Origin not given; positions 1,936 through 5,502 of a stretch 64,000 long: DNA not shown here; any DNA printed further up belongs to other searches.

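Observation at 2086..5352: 1096-aa fusion of a NuoG-type N-terminal Fe-S domain, a partial HdrA FAD fragment and a complete HdrA module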

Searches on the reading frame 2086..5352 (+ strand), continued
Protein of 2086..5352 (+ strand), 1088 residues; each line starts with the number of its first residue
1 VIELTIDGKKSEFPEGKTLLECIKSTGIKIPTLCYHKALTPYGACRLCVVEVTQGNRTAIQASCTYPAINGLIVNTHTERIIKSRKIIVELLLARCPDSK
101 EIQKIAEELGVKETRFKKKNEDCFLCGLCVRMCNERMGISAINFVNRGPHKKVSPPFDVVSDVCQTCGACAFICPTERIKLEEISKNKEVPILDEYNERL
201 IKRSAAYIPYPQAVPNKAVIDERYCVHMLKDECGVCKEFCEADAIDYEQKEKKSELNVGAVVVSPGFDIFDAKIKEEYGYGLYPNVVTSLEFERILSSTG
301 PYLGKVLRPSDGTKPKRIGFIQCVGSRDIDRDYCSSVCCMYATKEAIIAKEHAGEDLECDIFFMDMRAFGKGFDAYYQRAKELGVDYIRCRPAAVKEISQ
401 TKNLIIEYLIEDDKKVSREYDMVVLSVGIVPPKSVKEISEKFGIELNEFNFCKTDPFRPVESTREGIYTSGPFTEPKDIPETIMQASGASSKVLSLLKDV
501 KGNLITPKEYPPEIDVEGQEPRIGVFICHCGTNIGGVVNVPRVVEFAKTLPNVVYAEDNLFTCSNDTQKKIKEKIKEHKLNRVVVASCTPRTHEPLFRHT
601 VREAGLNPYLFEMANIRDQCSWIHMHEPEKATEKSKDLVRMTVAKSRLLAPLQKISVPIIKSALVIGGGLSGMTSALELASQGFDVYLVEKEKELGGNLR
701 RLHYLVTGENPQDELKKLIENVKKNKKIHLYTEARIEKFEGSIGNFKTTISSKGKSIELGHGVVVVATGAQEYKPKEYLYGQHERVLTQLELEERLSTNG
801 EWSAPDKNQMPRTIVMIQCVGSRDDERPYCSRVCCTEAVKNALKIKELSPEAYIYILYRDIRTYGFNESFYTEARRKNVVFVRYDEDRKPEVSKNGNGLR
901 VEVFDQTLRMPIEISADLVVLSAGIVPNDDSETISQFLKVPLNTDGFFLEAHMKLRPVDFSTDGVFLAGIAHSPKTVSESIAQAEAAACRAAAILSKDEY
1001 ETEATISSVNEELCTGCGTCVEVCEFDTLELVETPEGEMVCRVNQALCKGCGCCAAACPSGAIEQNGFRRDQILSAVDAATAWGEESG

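Call 21: find_encoding_contigs(protein=window:2086-5352:+, flank=10000, max_places=4)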
Protein window:2086-5352:+ (1088 aa): no gene with exactly this product is on record in the collection.

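Call 22: find_encoding_contigs(protein=P0001, flank=10000, max_places=3)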
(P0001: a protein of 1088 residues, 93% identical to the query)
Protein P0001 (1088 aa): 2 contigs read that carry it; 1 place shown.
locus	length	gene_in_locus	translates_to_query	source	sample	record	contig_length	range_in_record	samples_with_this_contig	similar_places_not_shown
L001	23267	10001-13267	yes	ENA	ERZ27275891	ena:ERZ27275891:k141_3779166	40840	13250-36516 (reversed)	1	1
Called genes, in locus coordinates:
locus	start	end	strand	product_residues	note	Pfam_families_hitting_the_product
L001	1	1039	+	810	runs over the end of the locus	PF13522:GATase_6 (faint), PF01493:GXGXG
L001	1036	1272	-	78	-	-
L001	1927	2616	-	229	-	-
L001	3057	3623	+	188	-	PF13683:rve_3 (weak)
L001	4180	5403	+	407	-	PF12838:Fer4_7 (faint), PF13183:Fer4_8 (weak), PF13187:Fer4_9 (weak), PF13534:Fer4_17 (faint), PF02665:Nitrate_red_gam (faint)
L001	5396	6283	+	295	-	PF00890:FAD_binding_2 (weak), PF07992:Pyr_redox_2 (weak), PF12831:FAD_oxidored, PF13450:NAD_binding_8 (weak), PF14697:Fer4_21 (weak), PF00037:Fer4 (weak), PF12797:Fer4_2 (weak), PF01257:2Fe-2S_thioredx, +1 more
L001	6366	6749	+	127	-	PF01257:2Fe-2S_thioredx (weak)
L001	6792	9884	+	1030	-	PF01257:2Fe-2S_thioredx (weak), PF01512:Complex1_51K, PF10531:SLBB (weak), PF10589:NADH_4Fe-4S, PF14691:Fer4_20, PF07992:Pyr_redox_2, PF13450:NAD_binding_8, PF13738:Pyr_redox_3, +5 more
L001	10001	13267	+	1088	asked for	PF13510:Fer2_4, PF07992:Pyr_redox_2 (weak), PF00890:FAD_binding_2 (weak), PF07992:Pyr_redox_2, PF12831:FAD_oxidored (weak), PF13450:NAD_binding_8, PF13738:Pyr_redox_3, PF00037:Fer4 (weak), +7 more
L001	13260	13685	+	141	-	PF02662:FlpD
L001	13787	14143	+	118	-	PF02635:DsrE, PF13686:DrsE_2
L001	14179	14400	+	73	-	PF01206:TusA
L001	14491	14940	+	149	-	PF02662:FlpD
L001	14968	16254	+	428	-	PF00070:Pyr_redox (faint), PF00890:FAD_binding_2 (weak), PF01134:GIDA (weak), PF07992:Pyr_redox_2 (weak), PF12831:FAD_oxidored (weak), PF13738:Pyr_redox_3 (faint)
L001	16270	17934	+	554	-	PF01946:Thi4 (faint), PF00890:FAD_binding_2 (weak), PF01266:DAO (weak), PF03486:HI0933_like (faint), PF07992:Pyr_redox_2, PF12831:FAD_oxidored, PF13450:NAD_binding_8 (weak), PF12838:Fer4_7 (weak), +1 more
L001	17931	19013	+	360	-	PF13484:Fer4_16 (faint), PF13534:Fer4_17 (faint), PF00037:Fer4 (faint), PF13183:Fer4_8 (weak)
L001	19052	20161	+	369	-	PF04432:FrhB_FdhB_C (weak), PF13183:Fer4_8 (weak)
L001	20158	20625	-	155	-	PF01750:HycI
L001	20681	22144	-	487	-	PF27537:HoxH, PF00374:NiFeSe_Hases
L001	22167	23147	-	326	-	PF01058:Oxidored_q6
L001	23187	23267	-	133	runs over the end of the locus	PF02662:FlpD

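Call 23: find_encoding_contigs(protein=P0040, flank=10000, max_places=2)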
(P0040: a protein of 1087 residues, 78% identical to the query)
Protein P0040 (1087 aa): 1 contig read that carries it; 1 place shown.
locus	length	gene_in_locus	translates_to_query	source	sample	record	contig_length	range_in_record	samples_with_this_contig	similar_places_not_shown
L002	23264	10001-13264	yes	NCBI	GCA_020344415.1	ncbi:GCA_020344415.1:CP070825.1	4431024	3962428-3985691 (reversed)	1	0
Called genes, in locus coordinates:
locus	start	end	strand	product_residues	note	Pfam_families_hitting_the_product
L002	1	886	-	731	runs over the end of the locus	PF00930:DPPIV_N, PF26549:Tricorn_N, PF07676:PD40 (faint), PF02129:Peptidase_S15, PF20434:BD-FAE (faint), PF00326:Peptidase_S9, PF01738:DLH (weak)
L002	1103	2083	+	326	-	PF07396:Porin_O_P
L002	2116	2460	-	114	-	PF01155:HypA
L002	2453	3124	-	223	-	PF02492:cobW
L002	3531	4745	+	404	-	PF13183:Fer4_8 (weak), PF13187:Fer4_9 (weak), PF13534:Fer4_17 (weak)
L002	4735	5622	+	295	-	PF00890:FAD_binding_2 (weak), PF07992:Pyr_redox_2 (weak), PF12831:FAD_oxidored, PF13450:NAD_binding_8 (weak), PF14697:Fer4_21 (weak), PF00037:Fer4, PF12797:Fer4_2 (weak), PF01257:2Fe-2S_thioredx, +1 more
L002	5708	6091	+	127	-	PF01257:2Fe-2S_thioredx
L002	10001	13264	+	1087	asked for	PF13510:Fer2_4, PF00037:Fer4 (faint), PF14697:Fer4_21 (weak), PF00890:FAD_binding_2 (weak), PF07992:Pyr_redox_2, PF13450:NAD_binding_8, PF13738:Pyr_redox_3, PF12838:Fer4_7, +3 more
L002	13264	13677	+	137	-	PF02662:FlpD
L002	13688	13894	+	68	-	-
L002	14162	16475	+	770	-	PF00515:TPR_1 (weak), PF07719:TPR_2 (faint), PF13176:TPR_7 (faint), PF13424:TPR_12 (weak), PF13424:TPR_12 (weak), PF13374:TPR_10 (weak), PF13424:TPR_12, PF12770:CHAT, +2 more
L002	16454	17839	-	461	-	PF13506:Glyco_transf_21, PF00535:Glycos_transf_2, PF13641:Glyco_tranf_2_3, PF03142:Chitin_synth_2, PF01644:Chitin_synth_1 (weak), PF13632:Glyco_trans_2_3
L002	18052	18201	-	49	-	PF02954:HTH_8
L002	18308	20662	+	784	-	PF12704:MacB_PCD, PF02687:FtsX, PF12704:MacB_PCD (weak), PF02687:FtsX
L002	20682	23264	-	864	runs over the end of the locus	PF00246:Peptidase_M14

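Call 30: search_protein_families(library=pfam, proteins=[L001:4180-5403:+, L001:5396-6283:+, L001:6366-6749:+, L001:6792-9884:+, L001:14179-14400:+], max_evalue=0.01)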
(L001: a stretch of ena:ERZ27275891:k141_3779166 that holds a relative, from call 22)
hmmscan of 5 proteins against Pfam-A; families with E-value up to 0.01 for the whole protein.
L001:4180-5403:+ (407 aa): 8 families
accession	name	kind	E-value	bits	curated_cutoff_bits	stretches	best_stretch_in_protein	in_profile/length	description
PF02665.19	Nitrate_red_gam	-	4.1e-07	30.3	22.9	1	283-340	89-145/217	Nitrate reductase gamma subunit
PF13183.11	Fer4_8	-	7e-07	30.1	27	1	23-81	3-66/68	4Fe-4S dicluster domain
PF13187.11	Fer4_9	-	1.5e-06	28.6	27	1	24-82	1-50/52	4Fe-4S dicluster domain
PF12838.12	Fer4_7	-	6.8e-06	26.9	27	1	25-82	2-51/52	4Fe-4S dicluster domain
PF13534.11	Fer4_17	-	1.7e-05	25.7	22.2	1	24-83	1-60/61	4Fe-4S dicluster domain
PF13237.11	Fer4_10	-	5.9e-05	23.3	25.5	0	64-81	4-21/53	4Fe-4S dicluster domain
PF25160.1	LdpA_Fe-S-bd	-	0.0042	17.3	27.6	0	68-82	27-41/49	LdpA Fe-S cluster-binding domain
PF13484.11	Fer4_16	-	0.007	17.6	30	0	68-80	52-64/66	4Fe-4S double cluster binding domain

L001:5396-6283:+ (295 aa): 22 families
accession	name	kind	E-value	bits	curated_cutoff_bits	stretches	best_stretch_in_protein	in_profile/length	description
PF01257.25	2Fe-2S_thioredx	-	7e-48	162.6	24.8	1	150-293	2-145/145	Thioredoxin-like [2Fe-2S] ferredoxin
PF12831.13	FAD_oxidored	-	9.6e-08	32.2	27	1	15-51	3-39/416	FAD dependent oxidoreductase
PF00037.32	Fer4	-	1.5e-06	28.2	21.1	1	109-127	3-21/24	4Fe-4S binding domain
PF13450.12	NAD_binding_8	-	1.6e-06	28.7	21.9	1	16-52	1-37/68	NAD(P)-binding Rossmann-like domain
PF12797.12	Fer4_2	-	4.2e-06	26.8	24.5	1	107-126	3-22/22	4Fe-4S binding domain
PF07992.20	Pyr_redox_2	-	7e-06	26.1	26.1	1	15-75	4-53/291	Pyridine nucleotide-disulphide oxidoreductase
PF14697.11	Fer4_21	-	1.3e-05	25.6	35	1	107-130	34-57/59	4Fe-4S dicluster domain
PF00890.30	FAD_binding_2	-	1.3e-05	25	20.4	1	15-48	3-36/414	FAD binding domain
PF12837.12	Fer4_6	-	2e-05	24.7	25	1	109-127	4-22/24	4Fe-4S binding domain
PF13237.11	Fer4_10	-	2.5e-05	24.5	25.5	1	109-142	4-38/53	4Fe-4S dicluster domain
PF12838.12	Fer4_7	-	0.00021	22.1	27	1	113-138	1-25/52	4Fe-4S dicluster domain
PF01266.30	DAO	-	0.00023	21.2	27.9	1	15-47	3-35/353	FAD dependent oxidoreductase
PF00070.33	Pyr_redox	-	0.00063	20.6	22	1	14-53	2-38/82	Pyridine nucleotide-disulphide oxidoreductase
PF01134.28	GIDA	-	0.00078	19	22.1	1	15-47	3-29/391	Glucose inhibited division protein A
PF13484.11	Fer4_16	-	0.0015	19.7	30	1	114-156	2-44/66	4Fe-4S double cluster binding domain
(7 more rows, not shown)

L001:6366-6749:+ (127 aa): 1 family
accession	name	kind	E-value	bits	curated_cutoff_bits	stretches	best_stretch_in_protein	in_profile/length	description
PF01257.25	2Fe-2S_thioredx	-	9.8e-07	29.2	24.8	1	23-106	60-143/145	Thioredoxin-like [2Fe-2S] ferredoxin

L001:6792-9884:+ (1030 aa): 22 families
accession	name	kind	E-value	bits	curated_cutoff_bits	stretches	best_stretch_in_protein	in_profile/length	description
PF01512.22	Complex1_51K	-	2.5e-47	161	31.2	1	164-335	1-149/150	Nuo51 FMN-binding domain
PF07992.20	Pyr_redox_2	-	1.2e-36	127.1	26.1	1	640-934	2-291/291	Pyridine nucleotide-disulphide oxidoreductase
PF10589.14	NADH_4Fe-4S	-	1.2e-33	115.2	23.5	1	446-530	1-85/85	NADH-ubiquinone oxidoreductase-F iron-sulfur binding region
PF14691.11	Fer4_20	-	1e-27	96.6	25.8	2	534-626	22-112/113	Dihydroprymidine dehydrogenase domain II, 4Fe-4S cluster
PF13738.12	Pyr_redox_3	-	3.8e-15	56.4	30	1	725-918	126-305/305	Pyridine nucleotide-disulphide oxidoreductase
PF00070.33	Pyr_redox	-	5.9e-11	43.2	22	2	770-832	1-67/82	Pyridine nucleotide-disulphide oxidoreductase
PF13450.12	NAD_binding_8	-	1.5e-10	41.7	21.9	1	643-677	1-35/68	NAD(P)-binding Rossmann-like domain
PF12831.13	FAD_oxidored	-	2.8e-08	33.9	27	1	641-678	2-39/416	FAD dependent oxidoreductase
PF01134.28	GIDA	-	2.3e-07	30.6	22.1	0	770-801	1-32/391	Glucose inhibited division protein A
PF01257.25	2Fe-2S_thioredx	-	3.8e-07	30.5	24.8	1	9-85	64-142/145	Thioredoxin-like [2Fe-2S] ferredoxin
PF01266.30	DAO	-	7.5e-07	29.4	27.9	1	640-674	1-35/353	FAD dependent oxidoreductase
PF10531.15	SLBB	-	1.4e-06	28.4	27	1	359-407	2-53/55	SLBB domain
PF01946.23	Thi4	-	3e-06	27.1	26.2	1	641-676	20-56/235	Thi4 family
PF00890.30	FAD_binding_2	-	3.2e-05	23.7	20.4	1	641-678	2-39/414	FAD binding domain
PF03486.20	HI0933_like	-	9e-05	22.5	50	0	640-674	2-36/244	HI0933-like protein Rossmann domain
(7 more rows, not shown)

L001:14179-14400:+ (73 aa): 1 family
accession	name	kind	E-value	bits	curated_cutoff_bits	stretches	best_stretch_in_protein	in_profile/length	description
PF01206.22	TusA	-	2.5e-18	66.1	28.6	1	4-71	1-68/70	Sulfurtransferase TusA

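Call 31: search_solved_structures(query=L001:4180-5403:+, max_evalue=0.01)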
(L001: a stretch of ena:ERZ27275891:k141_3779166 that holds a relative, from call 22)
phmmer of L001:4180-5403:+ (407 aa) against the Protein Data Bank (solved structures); distinct sequences matched with E-value up to 0.01: 7.
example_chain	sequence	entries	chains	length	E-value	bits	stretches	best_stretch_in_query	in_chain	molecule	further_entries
7bkb_C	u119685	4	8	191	4.3e-10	42.6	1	7-94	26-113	CoB--CoM heterodisulfide reductase subunit C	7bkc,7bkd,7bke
9sfi_E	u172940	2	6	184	6.3e-09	38.8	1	23-99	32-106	H(2)/formate:CoB-CoM heterodisulfide,ferredoxin reductase subunit C2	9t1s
5odc_C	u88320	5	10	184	1.8e-08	37.3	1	23-104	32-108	Heterodisulfide reductase, subunit C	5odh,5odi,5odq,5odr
8rvv_C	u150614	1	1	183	1.8e-06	30.7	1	7-84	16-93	H(2):CoB-CoM heterodisulfide,ferredoxin reductase subunit C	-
8rvu_c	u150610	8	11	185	1.9e-06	30.6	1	7-84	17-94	H(2):CoB-CoM heterodisulfide,ferredoxin reductase subunit C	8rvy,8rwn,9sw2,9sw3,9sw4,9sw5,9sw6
5t5i_F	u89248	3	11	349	0.0016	21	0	19-83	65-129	Tungsten formylmethanofuran dehydrogenase subunit fwdF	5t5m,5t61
9sw6_H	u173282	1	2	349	0.0034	19.9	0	20-83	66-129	Tungsten formylmethanofuran dehydrogenase, subunit F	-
